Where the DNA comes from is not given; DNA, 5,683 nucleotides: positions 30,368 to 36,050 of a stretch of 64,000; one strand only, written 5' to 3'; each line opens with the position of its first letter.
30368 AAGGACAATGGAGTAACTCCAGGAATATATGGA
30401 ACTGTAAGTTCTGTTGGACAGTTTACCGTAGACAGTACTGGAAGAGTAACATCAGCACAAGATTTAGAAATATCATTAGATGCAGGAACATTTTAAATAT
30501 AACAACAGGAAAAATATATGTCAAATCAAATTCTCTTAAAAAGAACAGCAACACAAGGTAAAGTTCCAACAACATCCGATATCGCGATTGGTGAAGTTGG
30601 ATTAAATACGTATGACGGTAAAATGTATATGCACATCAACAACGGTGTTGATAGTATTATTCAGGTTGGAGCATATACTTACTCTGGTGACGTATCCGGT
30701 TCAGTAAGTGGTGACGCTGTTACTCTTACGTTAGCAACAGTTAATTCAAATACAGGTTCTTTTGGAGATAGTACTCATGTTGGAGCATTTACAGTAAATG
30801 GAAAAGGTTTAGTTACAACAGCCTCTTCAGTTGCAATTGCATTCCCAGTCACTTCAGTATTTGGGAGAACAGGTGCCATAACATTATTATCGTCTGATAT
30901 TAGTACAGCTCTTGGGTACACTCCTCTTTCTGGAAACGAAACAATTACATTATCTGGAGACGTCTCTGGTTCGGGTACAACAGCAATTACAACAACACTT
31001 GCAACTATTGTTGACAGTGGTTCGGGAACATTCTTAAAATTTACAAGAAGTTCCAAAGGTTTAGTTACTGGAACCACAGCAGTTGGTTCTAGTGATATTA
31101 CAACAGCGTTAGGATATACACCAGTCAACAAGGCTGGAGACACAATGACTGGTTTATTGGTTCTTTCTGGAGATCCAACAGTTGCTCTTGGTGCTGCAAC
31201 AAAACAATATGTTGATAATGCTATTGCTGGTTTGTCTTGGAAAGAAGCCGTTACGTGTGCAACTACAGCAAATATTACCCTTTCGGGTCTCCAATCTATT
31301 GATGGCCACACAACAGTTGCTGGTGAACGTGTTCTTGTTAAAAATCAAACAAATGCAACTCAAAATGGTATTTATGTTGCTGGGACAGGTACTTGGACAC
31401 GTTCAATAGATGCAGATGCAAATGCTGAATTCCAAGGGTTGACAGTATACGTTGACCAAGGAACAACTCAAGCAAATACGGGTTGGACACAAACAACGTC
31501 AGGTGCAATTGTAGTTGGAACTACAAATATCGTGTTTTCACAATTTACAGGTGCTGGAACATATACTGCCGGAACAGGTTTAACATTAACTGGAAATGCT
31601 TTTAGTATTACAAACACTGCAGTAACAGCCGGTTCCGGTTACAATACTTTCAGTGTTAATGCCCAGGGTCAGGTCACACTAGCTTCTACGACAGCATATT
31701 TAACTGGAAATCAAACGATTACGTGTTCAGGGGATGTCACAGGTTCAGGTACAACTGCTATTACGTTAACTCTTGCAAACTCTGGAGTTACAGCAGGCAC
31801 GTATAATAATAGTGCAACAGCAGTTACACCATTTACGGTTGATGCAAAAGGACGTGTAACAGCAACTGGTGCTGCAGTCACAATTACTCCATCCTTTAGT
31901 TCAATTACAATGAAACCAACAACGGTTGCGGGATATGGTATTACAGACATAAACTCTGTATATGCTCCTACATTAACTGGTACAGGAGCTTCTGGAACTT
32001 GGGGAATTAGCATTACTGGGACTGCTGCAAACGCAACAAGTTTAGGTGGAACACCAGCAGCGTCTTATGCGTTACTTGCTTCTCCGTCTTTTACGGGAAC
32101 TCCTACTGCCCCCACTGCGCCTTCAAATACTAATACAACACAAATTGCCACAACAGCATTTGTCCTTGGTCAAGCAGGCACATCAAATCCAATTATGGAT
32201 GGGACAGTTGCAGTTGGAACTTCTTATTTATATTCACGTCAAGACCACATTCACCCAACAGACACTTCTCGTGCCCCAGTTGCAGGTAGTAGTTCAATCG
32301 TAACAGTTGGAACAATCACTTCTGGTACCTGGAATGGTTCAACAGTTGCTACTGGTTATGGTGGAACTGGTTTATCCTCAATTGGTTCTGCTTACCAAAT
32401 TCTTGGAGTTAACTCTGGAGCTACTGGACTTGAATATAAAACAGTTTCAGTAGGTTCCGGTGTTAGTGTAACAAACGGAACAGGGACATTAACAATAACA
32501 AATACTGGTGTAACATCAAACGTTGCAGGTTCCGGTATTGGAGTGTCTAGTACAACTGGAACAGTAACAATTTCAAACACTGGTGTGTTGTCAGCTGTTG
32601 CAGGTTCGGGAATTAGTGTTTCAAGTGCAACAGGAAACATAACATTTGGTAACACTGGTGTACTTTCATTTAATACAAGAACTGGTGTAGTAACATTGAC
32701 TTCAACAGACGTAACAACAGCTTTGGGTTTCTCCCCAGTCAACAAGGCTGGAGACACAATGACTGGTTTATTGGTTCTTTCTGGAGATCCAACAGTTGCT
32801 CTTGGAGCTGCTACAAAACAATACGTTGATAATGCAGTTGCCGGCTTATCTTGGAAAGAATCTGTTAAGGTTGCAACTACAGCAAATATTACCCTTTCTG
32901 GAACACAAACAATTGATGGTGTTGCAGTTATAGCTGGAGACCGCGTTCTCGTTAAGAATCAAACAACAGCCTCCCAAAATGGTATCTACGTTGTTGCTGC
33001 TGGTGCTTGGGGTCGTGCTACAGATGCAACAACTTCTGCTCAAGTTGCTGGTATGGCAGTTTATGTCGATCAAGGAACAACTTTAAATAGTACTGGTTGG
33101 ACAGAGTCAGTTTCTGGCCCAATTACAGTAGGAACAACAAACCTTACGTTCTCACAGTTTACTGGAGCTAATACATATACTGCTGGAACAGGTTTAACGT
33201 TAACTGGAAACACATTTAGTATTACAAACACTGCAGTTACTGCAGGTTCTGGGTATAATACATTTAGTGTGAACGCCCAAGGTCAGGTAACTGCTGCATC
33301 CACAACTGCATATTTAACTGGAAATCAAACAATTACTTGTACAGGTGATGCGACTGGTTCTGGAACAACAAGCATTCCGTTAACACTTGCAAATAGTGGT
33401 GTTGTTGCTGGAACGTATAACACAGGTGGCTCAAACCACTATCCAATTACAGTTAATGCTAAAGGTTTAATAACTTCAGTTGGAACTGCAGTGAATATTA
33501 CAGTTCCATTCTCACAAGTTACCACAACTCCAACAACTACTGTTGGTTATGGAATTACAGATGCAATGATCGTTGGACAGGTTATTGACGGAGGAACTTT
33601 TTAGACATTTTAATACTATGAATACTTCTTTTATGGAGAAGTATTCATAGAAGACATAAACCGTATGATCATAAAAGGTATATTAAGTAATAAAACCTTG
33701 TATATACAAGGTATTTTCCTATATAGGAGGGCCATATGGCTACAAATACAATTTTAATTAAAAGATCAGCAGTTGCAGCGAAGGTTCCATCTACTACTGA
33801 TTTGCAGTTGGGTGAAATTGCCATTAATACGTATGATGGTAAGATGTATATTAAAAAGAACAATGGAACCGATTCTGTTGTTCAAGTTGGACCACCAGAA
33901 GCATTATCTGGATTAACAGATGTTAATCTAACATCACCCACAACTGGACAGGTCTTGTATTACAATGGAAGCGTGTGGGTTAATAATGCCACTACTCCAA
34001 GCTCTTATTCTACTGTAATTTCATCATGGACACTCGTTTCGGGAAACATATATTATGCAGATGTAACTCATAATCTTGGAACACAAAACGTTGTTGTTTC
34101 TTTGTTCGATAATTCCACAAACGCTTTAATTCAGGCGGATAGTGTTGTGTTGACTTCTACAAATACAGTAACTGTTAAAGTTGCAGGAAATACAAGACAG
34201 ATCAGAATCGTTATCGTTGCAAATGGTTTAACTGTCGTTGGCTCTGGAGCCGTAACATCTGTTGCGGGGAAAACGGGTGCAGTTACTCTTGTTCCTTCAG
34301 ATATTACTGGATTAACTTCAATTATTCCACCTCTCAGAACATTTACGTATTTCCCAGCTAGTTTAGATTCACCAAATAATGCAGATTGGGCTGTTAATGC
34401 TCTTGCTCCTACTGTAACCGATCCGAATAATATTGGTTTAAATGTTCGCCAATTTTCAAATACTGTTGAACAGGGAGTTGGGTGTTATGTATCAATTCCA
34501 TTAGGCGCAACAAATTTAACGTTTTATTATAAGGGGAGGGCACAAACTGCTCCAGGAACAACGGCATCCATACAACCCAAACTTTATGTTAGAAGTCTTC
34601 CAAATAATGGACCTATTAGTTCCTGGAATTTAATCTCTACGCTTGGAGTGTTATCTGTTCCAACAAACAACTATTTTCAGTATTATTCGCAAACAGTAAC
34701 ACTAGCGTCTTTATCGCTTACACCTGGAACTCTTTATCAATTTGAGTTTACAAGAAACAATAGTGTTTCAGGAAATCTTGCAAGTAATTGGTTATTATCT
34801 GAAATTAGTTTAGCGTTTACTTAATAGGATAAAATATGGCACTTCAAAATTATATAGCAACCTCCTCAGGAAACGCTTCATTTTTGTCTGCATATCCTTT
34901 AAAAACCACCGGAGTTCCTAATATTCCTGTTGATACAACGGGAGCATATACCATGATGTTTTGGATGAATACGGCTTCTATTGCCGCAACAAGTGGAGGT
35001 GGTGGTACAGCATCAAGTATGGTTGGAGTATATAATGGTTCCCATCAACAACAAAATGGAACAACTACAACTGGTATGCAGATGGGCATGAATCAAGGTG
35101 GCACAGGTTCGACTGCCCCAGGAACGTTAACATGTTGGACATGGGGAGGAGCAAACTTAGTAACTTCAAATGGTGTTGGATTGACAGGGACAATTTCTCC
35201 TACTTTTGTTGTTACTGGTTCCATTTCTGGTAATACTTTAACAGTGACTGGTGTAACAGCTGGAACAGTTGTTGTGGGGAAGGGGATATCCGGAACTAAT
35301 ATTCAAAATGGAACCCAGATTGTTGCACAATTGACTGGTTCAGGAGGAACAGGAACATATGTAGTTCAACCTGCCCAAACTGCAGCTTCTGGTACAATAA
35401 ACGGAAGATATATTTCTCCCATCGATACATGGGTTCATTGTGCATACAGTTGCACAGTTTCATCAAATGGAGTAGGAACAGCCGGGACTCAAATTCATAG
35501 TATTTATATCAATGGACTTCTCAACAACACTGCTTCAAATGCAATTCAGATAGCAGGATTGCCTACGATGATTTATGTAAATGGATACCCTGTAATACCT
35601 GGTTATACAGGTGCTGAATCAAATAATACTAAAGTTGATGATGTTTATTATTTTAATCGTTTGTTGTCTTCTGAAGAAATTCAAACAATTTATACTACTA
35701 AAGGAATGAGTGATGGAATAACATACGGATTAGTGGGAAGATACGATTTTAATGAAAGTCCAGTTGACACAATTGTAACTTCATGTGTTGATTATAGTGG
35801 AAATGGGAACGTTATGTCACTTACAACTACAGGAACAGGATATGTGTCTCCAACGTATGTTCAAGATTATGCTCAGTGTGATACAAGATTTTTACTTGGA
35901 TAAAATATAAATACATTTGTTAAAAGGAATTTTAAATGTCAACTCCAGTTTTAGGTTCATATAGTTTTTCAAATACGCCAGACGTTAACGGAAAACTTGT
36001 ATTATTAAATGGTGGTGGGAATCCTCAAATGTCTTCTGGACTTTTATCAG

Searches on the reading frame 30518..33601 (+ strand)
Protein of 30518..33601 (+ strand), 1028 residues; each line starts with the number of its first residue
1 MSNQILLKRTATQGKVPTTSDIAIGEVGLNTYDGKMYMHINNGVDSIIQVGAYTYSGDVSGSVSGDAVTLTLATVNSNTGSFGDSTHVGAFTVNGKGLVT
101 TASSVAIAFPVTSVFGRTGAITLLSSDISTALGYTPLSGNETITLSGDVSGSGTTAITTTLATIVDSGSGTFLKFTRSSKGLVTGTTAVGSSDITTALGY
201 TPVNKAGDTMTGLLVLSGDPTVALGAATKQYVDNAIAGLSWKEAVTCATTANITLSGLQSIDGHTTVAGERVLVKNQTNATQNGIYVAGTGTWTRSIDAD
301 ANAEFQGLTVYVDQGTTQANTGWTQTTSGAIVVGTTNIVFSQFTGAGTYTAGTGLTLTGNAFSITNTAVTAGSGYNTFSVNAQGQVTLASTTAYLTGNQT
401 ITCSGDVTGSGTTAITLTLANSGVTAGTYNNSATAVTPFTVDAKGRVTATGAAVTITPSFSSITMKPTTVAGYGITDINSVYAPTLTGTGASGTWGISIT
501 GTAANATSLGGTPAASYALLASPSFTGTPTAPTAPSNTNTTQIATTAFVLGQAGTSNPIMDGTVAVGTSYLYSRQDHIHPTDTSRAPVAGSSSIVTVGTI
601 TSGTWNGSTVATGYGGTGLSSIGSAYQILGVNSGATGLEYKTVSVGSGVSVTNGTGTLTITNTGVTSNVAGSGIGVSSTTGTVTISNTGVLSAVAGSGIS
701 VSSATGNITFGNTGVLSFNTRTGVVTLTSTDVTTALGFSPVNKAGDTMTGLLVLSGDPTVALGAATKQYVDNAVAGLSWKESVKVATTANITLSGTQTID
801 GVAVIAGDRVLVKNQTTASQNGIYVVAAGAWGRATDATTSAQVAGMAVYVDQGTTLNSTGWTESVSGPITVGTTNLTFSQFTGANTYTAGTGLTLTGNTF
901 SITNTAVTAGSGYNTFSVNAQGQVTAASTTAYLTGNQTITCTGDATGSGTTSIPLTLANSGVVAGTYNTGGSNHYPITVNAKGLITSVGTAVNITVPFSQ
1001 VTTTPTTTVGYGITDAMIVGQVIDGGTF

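Call 92: search_protein_families(library=phrogs, proteins=[window:30518-33601:+], max_evalue=0.00001)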
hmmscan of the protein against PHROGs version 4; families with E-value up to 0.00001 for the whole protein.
window:30518-33601:+ (1028 aa): 11 families
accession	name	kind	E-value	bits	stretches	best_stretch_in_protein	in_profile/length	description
phrog_27782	-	unknown function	2.1e-77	262.3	2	754-925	139-316/644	-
phrog_11518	-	tail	7.8e-71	240.4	2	753-939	137-324/812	tail fiber protein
phrog_2647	-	head and packaging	3.2e-54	185.2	2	756-929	90-278/336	head decoration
phrog_16867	-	unknown function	3.2e-51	175.6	2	773-920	68-212/631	-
phrog_14570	-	unknown function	4.1e-46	158.8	2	754-890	141-281/540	-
phrog_24595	-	head and packaging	4e-45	155.6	2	759-921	27-207/325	virion structural protein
phrog_30390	-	unknown function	4.3e-44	152.1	2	795-950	545-712/766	-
phrog_17264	-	unknown function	9.1e-34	117.3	2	783-929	1-136/147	-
phrog_3018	-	head and packaging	2e-31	110.4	2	911-1019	83-197/341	head decoration protein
phrog_2824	-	head and packaging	8.5e-30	104.5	2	711-920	858-1074/1151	virion structural protein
phrog_14824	-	unknown function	2.7e-11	43.4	2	239-341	16-119/719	-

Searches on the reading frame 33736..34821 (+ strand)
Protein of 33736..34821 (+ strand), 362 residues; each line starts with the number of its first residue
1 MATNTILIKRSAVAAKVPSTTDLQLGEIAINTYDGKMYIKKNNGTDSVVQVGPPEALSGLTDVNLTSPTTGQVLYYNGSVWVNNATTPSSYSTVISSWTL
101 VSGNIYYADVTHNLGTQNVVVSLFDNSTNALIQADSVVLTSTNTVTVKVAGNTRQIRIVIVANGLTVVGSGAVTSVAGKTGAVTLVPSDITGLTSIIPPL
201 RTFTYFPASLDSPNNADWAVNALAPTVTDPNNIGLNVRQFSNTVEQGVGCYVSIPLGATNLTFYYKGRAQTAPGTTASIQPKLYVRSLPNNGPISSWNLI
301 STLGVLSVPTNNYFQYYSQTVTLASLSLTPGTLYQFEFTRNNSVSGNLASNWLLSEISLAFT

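Call 92: search_protein_families(library=phrogs, proteins=[window:33736-34821:+], max_evalue=0.00001)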
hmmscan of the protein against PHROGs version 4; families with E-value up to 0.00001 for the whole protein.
window:33736-34821:+ (362 aa): 3 families
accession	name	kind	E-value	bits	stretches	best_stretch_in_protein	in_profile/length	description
phrog_17885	-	tail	7e-11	41.8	1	2-46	5-48/1002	tail fiber protein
phrog_29752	-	unknown function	2.9e-08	34.7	1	7-145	6-133/195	-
phrog_3442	-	unknown function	1.9e-07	28.7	1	4-44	6-46/3967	-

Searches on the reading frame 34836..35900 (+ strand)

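Call 92: search_protein_families(library=phrogs, proteins=[window:34836-35900:+], max_evalue=0.00001)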
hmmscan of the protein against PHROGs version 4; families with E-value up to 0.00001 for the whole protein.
window:34836-35900:+ (355 aa): 2 families
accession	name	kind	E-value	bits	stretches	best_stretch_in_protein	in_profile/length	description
phrog_21413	-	unknown function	2.8e-11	43.8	1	112-189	387-464/595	-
phrog_38233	-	tail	2.6e-09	36.6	1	122-201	554-635/896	tail fiber protein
